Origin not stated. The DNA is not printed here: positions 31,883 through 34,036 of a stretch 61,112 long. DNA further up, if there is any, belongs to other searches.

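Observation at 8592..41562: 33 kb of sugar-importer genes without a recognisable glycoside hydrolase: phosphoesterases and flavoproteins take its place (candidate phosphodiester-linked glycan/polyol salvage system)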

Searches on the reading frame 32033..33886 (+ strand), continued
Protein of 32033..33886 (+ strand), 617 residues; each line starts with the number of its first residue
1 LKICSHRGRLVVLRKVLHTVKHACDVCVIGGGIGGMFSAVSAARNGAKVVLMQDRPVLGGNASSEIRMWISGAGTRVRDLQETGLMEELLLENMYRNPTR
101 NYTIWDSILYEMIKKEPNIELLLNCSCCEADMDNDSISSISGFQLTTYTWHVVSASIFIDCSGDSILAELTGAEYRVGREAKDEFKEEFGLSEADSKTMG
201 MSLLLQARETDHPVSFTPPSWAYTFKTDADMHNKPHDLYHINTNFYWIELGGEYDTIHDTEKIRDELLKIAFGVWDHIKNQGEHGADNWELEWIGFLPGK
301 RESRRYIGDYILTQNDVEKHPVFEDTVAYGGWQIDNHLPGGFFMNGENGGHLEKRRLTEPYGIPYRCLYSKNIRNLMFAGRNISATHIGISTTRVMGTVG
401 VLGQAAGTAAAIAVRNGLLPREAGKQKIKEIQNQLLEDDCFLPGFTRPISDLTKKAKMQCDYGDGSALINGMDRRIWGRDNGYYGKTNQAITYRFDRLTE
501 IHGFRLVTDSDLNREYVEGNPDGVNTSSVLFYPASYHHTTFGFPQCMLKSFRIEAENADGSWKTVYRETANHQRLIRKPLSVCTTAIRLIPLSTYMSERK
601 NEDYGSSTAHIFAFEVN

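Call 55: find_encoding_contigs(protein=P0247, flank=9000, max_places=2)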
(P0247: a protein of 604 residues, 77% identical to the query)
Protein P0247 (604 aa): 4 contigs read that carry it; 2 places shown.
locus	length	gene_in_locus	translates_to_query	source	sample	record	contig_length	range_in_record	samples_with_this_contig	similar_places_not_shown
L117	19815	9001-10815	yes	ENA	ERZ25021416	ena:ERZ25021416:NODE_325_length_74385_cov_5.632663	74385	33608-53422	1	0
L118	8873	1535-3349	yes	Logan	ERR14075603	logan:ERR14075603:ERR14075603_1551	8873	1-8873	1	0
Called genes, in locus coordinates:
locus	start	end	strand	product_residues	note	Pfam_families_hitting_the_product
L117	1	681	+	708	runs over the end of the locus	PF01138:RNase_PH, PF03725:RNase_PH_C, PF03726:PNPase (weak), PF01138:RNase_PH, PF00013:KH_1, PF00575:S1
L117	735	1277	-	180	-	-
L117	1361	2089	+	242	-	PF05857:TraX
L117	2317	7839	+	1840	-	PF03009:GDPD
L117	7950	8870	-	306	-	PF02311:AraC_binding (weak), PF00165:HTH_AraC (faint), PF12833:HTH_18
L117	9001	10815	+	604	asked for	PF00890:FAD_binding_2 (weak), PF01266:DAO (faint), PF07992:Pyr_redox_2 (weak), PF12831:FAD_oxidored, PF13450:NAD_binding_8 (weak)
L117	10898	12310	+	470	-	PF01547:SBP_bac_1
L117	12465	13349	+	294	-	PF00528:BPD_transp_1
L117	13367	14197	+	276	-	PF00528:BPD_transp_1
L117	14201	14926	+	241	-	PF03009:GDPD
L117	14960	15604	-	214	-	PF04854:DUF624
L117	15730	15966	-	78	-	-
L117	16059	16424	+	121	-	PF01381:HTH_3 (weak)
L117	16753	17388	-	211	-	-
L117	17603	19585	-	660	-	PF09491:RE_AlwI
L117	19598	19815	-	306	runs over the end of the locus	PF02086:MethyltransfD12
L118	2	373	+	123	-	?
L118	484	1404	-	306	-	PF02311:AraC_binding (weak), PF00165:HTH_AraC (faint), PF12833:HTH_18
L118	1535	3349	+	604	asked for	PF00890:FAD_binding_2 (weak), PF01266:DAO (faint), PF07992:Pyr_redox_2 (weak), PF12831:FAD_oxidored, PF13450:NAD_binding_8 (weak)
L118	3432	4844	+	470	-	PF01547:SBP_bac_1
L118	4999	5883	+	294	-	PF00528:BPD_transp_1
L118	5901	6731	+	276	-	PF00528:BPD_transp_1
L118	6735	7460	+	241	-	PF03009:GDPD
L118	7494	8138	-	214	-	PF04854:DUF624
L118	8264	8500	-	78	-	-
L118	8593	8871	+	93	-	?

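Call 58: search_protein_families(library=pfam, proteins=[L117:2317-7839:+, L114:4594-7830:+, L115:6087-7871:+], max_evalue=0.001)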
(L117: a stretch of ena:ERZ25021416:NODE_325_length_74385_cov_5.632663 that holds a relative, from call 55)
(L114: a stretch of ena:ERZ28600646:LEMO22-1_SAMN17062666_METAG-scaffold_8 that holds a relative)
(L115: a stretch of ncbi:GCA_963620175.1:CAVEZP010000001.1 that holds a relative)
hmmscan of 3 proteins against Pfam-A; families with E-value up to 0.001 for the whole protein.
L117:2317-7839:+ (1840 aa): 2 families
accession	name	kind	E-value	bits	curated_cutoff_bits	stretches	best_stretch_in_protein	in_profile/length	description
PF03009.23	GDPD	-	1.1e-26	94.8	23.6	1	1039-1270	1-234/244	Glycerophosphoryl diester phosphodiesterase family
PF23674.1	RYYR-CCHC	-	0.00031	21.1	27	0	1657-1674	32-49/79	RYYR-CCHC domain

L114:4594-7830:+ (1078 aa): 2 families
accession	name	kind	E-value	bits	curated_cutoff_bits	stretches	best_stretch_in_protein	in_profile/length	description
PF03009.23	GDPD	-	1.1e-25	91.6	23.6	1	635-862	1-240/244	Glycerophosphoryl diester phosphodiesterase family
PF00563.25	EAL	-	0.00046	20.1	31.3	1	771-859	138-228/236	EAL domain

L115:6087-7871:+ (594 aa): 2 families
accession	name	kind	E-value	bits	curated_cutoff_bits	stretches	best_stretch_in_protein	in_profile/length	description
PF13385.13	Laminin_G_3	-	5.7e-08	33.5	27.6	1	43-227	5-151/151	Concanavalin A-like lectin/glucanases superfamily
PF00149.33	Metallophos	-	0.00027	21.9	21.5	1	302-515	2-190/191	Calcineurin-like phosphoesterase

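Call 93: find_encoding_contigs(protein=P0280, flank=9000, max_places=3)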
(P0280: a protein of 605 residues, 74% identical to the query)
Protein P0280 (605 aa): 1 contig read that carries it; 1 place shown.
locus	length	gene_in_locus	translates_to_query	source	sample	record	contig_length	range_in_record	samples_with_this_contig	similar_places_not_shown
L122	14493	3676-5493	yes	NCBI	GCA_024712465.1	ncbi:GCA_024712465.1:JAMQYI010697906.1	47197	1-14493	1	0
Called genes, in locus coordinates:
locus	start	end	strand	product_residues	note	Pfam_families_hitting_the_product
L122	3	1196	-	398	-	?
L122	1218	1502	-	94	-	PF00166:Cpn10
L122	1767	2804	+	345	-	PF00730:HhH-GPD, PF00633:HHH (weak), PF14815:NUDIX_4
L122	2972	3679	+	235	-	PF00702:Hydrolase, PF13419:HAD_2, PF13242:Hydrolase_like (weak)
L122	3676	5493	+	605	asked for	PF07992:Pyr_redox_2 (weak), PF12831:FAD_oxidored, PF13450:NAD_binding_8 (weak)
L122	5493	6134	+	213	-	PF00300:His_Phos_1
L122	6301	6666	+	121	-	PF01325:Fe_dep_repress, PF13412:HTH_24 (faint), PF02742:Fe_dep_repr_C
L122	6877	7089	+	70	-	PF04023:FeoA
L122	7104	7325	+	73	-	PF04023:FeoA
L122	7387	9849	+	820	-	PF01926:MMR_HSR1, PF02421:FeoB_N, PF17910:FeoB_Cyto, PF07670:Gate, PF07664:FeoB_C, PF07670:Gate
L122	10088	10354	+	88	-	-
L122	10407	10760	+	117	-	PF01325:Fe_dep_repress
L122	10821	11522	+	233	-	PF03193:RsgA_GTPase (weak), PF02463:SMC_N (faint), PF00005:ABC_tran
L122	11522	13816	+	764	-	PF12704:MacB_PCD (faint), PF02687:FtsX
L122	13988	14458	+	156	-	-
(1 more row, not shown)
